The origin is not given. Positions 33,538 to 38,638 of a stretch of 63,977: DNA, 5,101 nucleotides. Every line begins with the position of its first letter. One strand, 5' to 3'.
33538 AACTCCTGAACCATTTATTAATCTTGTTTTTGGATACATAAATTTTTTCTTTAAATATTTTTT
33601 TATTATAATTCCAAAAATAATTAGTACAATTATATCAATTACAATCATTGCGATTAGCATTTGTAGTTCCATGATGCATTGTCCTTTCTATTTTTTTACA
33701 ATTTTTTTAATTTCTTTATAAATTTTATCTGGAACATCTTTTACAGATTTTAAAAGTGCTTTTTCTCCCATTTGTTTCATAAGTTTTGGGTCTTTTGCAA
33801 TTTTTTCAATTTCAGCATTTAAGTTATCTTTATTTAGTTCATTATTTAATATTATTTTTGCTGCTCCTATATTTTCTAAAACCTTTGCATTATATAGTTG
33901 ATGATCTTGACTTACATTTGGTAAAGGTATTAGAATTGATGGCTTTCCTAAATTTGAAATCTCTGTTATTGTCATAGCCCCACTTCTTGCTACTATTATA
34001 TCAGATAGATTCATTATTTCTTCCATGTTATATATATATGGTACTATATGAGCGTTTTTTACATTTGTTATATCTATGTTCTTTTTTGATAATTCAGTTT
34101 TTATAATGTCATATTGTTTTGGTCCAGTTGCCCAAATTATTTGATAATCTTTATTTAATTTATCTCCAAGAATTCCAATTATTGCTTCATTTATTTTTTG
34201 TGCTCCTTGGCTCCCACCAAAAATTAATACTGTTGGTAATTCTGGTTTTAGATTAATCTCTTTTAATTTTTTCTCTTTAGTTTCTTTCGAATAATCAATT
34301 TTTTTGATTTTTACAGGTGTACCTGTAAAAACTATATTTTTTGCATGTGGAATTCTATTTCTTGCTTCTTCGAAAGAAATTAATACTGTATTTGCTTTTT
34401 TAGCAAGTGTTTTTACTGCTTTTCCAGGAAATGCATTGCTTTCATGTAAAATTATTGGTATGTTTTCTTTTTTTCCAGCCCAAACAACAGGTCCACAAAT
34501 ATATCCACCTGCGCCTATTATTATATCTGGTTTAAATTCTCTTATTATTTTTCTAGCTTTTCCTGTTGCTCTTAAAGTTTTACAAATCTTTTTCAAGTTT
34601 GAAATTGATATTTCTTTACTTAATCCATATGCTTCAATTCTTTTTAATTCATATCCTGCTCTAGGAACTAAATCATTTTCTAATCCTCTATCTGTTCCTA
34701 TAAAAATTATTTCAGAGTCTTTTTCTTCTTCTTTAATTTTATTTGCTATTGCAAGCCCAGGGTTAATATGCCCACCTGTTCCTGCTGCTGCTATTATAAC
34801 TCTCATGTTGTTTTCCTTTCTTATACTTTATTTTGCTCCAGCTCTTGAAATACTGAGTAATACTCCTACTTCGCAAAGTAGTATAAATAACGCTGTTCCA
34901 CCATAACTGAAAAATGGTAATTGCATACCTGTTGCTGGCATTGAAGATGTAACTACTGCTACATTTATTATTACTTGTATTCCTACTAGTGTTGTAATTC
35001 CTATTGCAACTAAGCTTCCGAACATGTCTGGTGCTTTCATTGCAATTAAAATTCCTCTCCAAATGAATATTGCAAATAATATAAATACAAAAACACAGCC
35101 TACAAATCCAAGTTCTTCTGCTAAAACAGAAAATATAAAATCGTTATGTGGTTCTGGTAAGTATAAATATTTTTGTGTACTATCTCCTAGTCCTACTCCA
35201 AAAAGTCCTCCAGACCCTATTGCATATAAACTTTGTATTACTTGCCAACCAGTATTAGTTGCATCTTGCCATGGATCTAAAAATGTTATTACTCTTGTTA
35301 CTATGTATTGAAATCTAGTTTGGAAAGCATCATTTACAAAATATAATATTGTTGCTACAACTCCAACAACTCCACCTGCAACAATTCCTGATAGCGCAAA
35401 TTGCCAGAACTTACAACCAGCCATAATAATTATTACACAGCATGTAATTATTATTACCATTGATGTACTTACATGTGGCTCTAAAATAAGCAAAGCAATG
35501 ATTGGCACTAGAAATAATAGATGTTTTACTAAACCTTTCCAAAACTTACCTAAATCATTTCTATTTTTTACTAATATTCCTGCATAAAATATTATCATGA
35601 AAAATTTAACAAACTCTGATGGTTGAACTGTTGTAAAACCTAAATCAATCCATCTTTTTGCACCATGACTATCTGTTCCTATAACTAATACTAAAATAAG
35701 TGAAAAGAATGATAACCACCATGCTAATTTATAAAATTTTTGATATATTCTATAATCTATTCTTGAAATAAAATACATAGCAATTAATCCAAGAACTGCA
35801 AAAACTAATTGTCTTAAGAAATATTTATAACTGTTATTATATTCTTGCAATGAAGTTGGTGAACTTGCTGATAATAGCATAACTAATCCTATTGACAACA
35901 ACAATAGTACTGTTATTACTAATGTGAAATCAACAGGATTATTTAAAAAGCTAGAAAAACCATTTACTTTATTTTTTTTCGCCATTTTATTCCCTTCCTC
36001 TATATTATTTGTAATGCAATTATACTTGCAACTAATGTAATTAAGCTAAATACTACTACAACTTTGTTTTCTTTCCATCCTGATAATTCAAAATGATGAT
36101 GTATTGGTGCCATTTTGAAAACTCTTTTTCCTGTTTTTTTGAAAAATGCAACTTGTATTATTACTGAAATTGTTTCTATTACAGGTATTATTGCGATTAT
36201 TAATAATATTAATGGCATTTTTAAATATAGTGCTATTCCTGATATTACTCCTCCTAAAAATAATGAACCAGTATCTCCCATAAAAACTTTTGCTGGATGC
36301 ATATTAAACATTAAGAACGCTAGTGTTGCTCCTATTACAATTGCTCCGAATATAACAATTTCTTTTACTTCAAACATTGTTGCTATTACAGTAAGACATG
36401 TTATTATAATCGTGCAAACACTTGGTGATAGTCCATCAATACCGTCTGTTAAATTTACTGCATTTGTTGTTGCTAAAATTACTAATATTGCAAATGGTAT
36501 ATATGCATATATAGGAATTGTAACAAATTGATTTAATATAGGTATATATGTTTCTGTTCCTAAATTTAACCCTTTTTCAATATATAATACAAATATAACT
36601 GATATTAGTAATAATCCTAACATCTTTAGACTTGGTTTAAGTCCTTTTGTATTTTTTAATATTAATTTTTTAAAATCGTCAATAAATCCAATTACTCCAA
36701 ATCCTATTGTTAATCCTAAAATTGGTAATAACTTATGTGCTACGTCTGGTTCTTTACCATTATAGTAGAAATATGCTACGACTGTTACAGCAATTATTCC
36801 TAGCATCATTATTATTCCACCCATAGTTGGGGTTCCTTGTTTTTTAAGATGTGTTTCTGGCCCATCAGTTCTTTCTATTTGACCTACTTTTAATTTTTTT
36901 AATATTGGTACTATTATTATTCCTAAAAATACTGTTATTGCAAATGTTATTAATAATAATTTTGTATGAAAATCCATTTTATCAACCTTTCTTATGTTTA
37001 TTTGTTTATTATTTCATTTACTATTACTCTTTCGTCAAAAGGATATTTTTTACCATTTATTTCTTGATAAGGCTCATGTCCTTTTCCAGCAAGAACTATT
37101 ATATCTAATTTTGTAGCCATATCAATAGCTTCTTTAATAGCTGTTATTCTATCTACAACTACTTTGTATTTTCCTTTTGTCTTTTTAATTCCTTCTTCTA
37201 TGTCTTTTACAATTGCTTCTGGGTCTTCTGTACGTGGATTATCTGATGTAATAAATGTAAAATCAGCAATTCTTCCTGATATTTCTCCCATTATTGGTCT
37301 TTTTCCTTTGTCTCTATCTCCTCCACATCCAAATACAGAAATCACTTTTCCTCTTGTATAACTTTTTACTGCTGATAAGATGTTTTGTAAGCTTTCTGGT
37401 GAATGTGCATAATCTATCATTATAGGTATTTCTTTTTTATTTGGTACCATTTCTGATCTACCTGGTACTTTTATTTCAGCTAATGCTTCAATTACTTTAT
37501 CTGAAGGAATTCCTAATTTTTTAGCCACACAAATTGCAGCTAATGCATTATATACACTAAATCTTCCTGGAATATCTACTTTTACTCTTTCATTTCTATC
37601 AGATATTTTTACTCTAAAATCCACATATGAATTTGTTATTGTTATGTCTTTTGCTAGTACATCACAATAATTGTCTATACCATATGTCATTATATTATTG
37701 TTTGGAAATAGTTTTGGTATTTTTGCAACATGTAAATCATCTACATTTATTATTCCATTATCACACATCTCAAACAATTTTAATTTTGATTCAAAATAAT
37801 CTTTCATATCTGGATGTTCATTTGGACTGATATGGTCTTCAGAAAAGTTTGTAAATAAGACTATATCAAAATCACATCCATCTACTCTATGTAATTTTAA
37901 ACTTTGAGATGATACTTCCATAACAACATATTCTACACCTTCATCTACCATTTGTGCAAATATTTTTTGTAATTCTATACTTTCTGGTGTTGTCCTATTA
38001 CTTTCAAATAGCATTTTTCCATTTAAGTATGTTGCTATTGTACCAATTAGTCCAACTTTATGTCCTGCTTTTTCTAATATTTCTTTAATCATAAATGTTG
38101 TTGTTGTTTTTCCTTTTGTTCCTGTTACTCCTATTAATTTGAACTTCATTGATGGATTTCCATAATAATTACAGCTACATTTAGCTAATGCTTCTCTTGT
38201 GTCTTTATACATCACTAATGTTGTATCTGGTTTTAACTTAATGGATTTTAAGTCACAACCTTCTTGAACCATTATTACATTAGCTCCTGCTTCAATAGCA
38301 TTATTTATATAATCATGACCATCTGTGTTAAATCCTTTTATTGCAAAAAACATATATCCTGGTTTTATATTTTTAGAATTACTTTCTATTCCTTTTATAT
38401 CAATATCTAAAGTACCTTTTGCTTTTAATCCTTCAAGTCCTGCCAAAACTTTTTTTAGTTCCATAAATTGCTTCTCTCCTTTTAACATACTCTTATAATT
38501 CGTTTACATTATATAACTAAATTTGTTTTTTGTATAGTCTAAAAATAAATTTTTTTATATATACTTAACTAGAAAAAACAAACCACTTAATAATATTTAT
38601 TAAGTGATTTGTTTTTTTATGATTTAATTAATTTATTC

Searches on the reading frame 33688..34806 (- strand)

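Call 63: search_protein_families(library=pfam, proteins=[window:33688-34806:-], max_evalue=0.001)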
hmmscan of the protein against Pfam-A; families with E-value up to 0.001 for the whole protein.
window:33688-34806:- (372 aa): 4 families
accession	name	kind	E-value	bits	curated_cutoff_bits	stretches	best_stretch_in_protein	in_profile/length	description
PF04101.22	Glyco_tran_28_C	-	2e-40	139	22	1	192-359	1-163/166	Glycosyltransferase family 28 C-terminal domain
PF03033.26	Glyco_transf_28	-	5.7e-35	120.8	26.2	1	3-142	1-138/139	Glycosyltransferase family 28 N-terminal domain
PF13439.12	Glyco_transf_4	-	0.00041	20.9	28.5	1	67-127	47-108/170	Glycosyltransferase Family 4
PF13528.12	Glyco_trans_1_3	-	0.00045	19.9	25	0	270-333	257-318/322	Glycosyl transferase family 1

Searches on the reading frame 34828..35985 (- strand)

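Call 63: search_protein_families(library=pfam, proteins=[window:34828-35985:-], max_evalue=0.001)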
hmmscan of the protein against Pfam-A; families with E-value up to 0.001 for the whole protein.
window:34828-35985:- (385 aa): 1 family
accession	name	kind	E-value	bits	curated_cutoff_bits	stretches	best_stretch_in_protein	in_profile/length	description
PF01098.24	FTSW_RODA_SPOVE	-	4.6e-106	355.2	26.4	1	22-382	3-353/356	Cell cycle protein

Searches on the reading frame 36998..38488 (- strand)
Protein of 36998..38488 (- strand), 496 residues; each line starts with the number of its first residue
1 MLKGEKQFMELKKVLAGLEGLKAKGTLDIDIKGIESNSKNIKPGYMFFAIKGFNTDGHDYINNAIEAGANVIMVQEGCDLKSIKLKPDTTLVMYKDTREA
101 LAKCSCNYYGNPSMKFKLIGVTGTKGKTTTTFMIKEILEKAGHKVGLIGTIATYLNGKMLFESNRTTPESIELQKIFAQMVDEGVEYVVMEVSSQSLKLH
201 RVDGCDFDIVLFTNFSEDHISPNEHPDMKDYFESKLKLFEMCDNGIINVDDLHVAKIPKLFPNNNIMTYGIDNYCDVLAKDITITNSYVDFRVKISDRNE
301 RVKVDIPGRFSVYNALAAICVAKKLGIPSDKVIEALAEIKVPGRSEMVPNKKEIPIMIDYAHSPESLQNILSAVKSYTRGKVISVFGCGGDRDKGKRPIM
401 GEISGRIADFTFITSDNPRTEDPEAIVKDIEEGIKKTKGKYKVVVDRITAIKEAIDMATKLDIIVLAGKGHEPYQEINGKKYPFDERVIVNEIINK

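Call 63: search_protein_families(library=pfam, proteins=[window:36998-38488:-], max_evalue=0.001)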
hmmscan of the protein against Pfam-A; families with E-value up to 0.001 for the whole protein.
window:36998-38488:- (496 aa): 3 families
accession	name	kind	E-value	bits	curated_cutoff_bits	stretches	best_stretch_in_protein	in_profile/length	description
PF08245.18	Mur_ligase_M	-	8e-51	173.3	24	1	121-322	1-200/200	Mur ligase middle domain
PF02875.26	Mur_ligase_C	-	1.7e-30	106.9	28.4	1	343-470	1-127/127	Mur ligase, glutamate ligase domain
PF01225.30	Mur_ligase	-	6.4e-11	42.9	21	1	31-108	2-94/95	Mur ligase family, catalytic domain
